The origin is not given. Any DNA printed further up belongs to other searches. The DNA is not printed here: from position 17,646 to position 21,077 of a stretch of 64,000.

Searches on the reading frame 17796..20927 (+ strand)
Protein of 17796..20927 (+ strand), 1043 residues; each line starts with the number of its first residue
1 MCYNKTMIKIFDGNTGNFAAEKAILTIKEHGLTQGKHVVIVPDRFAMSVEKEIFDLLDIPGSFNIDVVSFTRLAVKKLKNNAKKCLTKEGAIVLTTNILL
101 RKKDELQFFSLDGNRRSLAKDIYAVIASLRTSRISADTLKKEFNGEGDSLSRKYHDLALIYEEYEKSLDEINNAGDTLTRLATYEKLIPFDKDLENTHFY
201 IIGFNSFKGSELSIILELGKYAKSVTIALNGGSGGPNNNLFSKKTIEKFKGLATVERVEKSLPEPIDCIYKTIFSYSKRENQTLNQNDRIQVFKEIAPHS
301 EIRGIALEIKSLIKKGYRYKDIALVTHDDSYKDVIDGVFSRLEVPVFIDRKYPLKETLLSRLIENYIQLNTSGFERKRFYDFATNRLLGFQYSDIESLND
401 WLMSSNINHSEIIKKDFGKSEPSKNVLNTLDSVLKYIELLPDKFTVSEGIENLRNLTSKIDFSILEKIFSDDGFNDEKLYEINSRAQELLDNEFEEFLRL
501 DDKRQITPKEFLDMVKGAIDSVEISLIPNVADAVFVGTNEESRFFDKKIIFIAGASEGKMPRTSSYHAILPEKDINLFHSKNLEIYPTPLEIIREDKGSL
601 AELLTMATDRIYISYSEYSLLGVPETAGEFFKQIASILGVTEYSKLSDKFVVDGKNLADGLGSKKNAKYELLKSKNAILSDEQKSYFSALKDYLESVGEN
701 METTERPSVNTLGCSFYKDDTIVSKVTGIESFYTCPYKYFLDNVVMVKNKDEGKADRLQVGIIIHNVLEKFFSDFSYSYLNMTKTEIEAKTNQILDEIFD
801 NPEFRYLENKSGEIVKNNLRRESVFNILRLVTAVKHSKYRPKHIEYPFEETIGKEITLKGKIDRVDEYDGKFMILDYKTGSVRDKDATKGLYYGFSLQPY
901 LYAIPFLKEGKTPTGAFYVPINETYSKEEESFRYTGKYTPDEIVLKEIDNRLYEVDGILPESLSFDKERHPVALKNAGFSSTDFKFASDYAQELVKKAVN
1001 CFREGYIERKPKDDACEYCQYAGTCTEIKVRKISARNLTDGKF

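Call 79: search_protein_families(library=pfam, proteins=[window:17796-20927:+], max_evalue=0.00001)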
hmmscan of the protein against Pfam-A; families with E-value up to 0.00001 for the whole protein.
window:17796-20927:+ (1043 aa): 2 families
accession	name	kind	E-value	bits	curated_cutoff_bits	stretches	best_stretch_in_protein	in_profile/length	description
PF21445.3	ADDB_N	-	3.5e-33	115.5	26.6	1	35-259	28-268/290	ADDB, N-terminal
PF12705.13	PDDEXK_1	-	1.5e-31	110.7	22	1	726-1025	4-246/247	PD-(D/E)XK nuclease superfamily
